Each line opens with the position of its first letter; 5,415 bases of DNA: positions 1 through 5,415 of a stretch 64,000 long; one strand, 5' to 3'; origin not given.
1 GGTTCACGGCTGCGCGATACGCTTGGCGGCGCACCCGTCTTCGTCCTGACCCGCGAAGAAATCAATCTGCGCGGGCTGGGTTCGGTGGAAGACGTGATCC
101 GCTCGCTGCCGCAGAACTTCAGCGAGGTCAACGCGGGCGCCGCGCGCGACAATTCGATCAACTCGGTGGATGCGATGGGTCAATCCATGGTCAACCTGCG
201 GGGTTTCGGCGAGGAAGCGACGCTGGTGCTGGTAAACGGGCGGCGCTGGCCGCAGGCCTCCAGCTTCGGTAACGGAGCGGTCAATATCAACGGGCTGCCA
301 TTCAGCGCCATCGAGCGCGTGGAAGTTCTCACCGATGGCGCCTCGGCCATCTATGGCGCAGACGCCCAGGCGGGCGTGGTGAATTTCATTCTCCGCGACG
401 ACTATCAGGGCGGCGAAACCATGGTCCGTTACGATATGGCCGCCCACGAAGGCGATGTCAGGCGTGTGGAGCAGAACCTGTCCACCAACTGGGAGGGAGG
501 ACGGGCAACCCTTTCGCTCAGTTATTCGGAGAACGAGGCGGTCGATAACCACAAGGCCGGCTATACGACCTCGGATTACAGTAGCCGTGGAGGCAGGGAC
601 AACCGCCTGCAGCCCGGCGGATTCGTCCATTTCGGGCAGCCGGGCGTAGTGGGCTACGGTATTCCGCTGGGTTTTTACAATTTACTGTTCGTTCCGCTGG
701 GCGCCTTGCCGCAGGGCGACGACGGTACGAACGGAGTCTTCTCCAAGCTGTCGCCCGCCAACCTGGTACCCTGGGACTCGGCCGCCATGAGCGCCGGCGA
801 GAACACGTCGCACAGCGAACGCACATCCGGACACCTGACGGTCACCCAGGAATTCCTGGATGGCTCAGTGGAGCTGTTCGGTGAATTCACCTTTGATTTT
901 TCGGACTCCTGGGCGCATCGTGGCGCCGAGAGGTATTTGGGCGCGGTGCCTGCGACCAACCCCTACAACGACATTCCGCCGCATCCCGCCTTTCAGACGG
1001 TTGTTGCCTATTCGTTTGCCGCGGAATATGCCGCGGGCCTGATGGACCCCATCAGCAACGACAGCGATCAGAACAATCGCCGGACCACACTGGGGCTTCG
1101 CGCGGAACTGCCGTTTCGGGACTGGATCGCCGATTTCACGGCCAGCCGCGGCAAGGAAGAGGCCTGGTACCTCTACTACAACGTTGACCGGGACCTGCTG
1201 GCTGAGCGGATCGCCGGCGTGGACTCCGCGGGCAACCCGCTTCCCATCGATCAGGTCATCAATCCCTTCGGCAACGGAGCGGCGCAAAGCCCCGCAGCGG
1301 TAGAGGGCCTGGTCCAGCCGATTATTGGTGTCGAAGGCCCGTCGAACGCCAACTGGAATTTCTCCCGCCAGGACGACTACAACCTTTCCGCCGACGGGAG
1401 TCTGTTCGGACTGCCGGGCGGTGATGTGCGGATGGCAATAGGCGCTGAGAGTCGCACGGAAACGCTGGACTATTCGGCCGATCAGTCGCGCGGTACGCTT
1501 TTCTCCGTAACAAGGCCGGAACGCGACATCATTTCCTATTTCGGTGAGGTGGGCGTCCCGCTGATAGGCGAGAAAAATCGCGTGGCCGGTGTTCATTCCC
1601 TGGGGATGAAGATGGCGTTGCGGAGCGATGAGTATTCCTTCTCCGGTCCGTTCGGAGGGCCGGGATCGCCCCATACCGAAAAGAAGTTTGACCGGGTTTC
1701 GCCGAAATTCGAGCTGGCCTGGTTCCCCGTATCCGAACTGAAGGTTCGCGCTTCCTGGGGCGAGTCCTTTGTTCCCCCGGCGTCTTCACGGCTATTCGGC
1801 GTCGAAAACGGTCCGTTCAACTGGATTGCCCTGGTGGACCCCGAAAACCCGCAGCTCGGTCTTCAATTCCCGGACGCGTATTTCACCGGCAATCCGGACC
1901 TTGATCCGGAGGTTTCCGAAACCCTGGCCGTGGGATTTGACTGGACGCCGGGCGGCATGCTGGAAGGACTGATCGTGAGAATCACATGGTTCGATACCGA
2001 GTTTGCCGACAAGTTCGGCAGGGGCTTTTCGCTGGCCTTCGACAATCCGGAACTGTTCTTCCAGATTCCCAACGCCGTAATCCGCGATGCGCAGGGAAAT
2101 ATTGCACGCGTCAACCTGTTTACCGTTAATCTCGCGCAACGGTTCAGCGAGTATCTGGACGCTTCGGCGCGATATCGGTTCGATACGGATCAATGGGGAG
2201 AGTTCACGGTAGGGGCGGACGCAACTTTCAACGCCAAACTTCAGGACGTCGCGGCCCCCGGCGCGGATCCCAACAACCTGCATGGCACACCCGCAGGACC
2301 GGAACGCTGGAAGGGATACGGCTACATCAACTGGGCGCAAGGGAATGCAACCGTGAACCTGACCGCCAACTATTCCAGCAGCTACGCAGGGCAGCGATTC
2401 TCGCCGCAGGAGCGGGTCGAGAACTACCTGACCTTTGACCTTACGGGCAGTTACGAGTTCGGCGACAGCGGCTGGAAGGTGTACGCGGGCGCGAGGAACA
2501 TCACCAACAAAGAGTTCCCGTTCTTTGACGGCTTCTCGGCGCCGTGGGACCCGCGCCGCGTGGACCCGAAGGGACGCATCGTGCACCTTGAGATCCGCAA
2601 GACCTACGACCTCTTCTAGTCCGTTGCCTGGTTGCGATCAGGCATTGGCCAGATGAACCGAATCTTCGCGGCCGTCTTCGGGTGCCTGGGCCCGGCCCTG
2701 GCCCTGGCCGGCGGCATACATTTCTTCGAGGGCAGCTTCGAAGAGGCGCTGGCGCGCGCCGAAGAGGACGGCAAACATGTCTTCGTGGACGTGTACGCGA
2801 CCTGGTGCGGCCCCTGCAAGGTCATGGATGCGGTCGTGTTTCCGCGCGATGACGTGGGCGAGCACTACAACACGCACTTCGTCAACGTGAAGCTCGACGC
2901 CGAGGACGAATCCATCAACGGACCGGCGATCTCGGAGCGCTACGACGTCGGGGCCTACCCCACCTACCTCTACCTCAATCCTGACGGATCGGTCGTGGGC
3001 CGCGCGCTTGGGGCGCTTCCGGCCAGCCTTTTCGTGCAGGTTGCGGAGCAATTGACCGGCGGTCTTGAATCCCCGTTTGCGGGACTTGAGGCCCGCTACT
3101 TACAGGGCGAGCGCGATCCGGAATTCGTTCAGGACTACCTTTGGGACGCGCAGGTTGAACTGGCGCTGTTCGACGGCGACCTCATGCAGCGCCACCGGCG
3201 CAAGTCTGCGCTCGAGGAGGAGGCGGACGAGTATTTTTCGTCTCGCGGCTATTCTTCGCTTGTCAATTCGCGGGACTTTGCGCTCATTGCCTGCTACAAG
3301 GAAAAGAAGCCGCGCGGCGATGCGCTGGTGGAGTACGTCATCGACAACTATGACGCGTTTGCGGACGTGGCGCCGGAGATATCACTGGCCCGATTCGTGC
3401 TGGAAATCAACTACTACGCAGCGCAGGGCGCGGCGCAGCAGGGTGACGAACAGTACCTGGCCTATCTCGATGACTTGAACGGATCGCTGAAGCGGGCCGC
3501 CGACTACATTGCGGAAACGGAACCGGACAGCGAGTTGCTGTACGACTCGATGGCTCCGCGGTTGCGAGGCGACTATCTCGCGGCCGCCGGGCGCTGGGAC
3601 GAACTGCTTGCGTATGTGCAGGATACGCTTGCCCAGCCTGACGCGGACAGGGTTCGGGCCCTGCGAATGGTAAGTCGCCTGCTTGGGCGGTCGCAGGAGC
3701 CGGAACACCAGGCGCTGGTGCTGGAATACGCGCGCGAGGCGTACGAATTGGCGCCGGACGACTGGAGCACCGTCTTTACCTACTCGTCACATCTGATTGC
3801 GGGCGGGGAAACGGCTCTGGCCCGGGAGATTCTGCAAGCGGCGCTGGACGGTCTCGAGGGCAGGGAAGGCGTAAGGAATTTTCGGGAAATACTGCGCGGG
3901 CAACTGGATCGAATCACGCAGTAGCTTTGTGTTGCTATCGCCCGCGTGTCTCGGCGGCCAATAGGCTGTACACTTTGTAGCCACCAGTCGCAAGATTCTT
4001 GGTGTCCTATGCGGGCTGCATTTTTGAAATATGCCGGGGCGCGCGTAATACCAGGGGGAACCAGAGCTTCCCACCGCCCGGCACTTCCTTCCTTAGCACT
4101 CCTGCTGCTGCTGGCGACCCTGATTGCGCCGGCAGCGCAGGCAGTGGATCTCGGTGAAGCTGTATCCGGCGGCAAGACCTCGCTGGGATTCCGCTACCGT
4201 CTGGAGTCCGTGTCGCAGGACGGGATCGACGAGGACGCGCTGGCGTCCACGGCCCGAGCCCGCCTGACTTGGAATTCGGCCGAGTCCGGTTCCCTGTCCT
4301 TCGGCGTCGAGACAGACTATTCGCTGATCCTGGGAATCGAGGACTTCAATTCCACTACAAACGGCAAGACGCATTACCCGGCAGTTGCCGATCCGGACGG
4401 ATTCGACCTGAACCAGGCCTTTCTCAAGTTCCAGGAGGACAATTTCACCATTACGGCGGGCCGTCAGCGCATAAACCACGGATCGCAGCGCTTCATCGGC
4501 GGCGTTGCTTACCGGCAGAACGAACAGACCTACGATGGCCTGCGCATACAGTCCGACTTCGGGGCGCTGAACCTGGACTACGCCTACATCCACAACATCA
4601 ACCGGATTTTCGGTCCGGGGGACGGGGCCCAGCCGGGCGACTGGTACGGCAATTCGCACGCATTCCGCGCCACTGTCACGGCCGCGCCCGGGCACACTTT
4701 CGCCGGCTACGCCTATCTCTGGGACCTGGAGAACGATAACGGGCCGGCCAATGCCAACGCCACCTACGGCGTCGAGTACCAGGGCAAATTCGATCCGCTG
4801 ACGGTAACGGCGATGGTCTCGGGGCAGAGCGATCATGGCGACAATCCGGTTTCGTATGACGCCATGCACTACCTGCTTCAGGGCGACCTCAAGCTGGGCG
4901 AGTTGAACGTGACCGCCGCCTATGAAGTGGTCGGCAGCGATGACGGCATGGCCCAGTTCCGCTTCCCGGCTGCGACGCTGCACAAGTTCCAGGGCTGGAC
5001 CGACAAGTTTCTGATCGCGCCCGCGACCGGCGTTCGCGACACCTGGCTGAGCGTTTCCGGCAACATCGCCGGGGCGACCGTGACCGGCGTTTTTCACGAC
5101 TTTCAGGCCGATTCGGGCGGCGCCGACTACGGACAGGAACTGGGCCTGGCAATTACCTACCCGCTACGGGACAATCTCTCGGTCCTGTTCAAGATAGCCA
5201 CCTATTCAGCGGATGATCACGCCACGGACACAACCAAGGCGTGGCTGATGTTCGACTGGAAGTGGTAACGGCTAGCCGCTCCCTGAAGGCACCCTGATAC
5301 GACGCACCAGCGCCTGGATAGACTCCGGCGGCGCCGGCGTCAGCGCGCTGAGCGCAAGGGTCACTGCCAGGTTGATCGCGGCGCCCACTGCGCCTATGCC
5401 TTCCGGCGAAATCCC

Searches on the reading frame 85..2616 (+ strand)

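Call 55: search_protein_families(library=pfam, proteins=[window:85-2616:+], max_evalue=0.00001)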
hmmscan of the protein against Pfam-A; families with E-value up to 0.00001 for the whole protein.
window:85-2616:+ (844 aa): 2 families
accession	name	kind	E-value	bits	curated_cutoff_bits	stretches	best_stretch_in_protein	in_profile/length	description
PF00593.30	TonB_dep_Rec_b-barrel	-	1e-22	82.1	27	1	324-806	53-436/436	TonB dependent receptor-like, beta-barrel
PF07715.20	Plug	-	6.5e-15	56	23.9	1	26-98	38-107/107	TonB-dependent Receptor Plug Domain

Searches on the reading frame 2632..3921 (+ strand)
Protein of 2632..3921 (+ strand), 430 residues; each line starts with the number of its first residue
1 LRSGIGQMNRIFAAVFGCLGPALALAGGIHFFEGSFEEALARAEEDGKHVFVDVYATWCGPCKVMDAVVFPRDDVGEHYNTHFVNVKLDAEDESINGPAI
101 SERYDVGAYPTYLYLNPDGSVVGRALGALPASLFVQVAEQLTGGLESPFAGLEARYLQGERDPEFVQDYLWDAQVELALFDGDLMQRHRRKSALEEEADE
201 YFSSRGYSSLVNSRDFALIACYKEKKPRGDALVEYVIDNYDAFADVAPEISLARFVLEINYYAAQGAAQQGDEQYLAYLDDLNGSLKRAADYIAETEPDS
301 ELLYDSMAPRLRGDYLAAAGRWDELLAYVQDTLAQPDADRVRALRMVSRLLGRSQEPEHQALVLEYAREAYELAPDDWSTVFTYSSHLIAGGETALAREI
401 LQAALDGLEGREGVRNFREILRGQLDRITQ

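Call 55: search_protein_families(library=pfam, proteins=[window:2632-3921:+], max_evalue=0.00001)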
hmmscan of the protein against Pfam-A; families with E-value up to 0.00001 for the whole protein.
window:2632-3921:+ (430 aa): 4 families
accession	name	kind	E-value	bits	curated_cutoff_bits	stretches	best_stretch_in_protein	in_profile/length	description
PF13899.12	Thioredoxin_7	-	4.1e-14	52.9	27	1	35-117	5-83/83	Thioredoxin-like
PF13098.12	Thioredoxin_2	-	1.3e-10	42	27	1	43-136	1-102/104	Thioredoxin-like domain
PF03190.21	Thioredox_DsbH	-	2.3e-10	41.1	27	1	37-118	27-112/163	Protein of unknown function, DUF255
PF00085.26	Thioredoxin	-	6.4e-10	39.4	23.5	1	35-135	9-98/103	Thioredoxin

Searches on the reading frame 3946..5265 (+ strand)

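Call 55: search_protein_families(library=pfam, proteins=[window:3946-5265:+], max_evalue=0.00001)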
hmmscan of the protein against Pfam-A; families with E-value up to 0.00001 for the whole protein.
window:3946-5265:+ (440 aa): 1 family
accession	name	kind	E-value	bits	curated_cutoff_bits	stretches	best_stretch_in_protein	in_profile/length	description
PF13372.12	Alginate_exp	-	8.5e-09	35.1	25.2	1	144-315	67-228/395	Alginate export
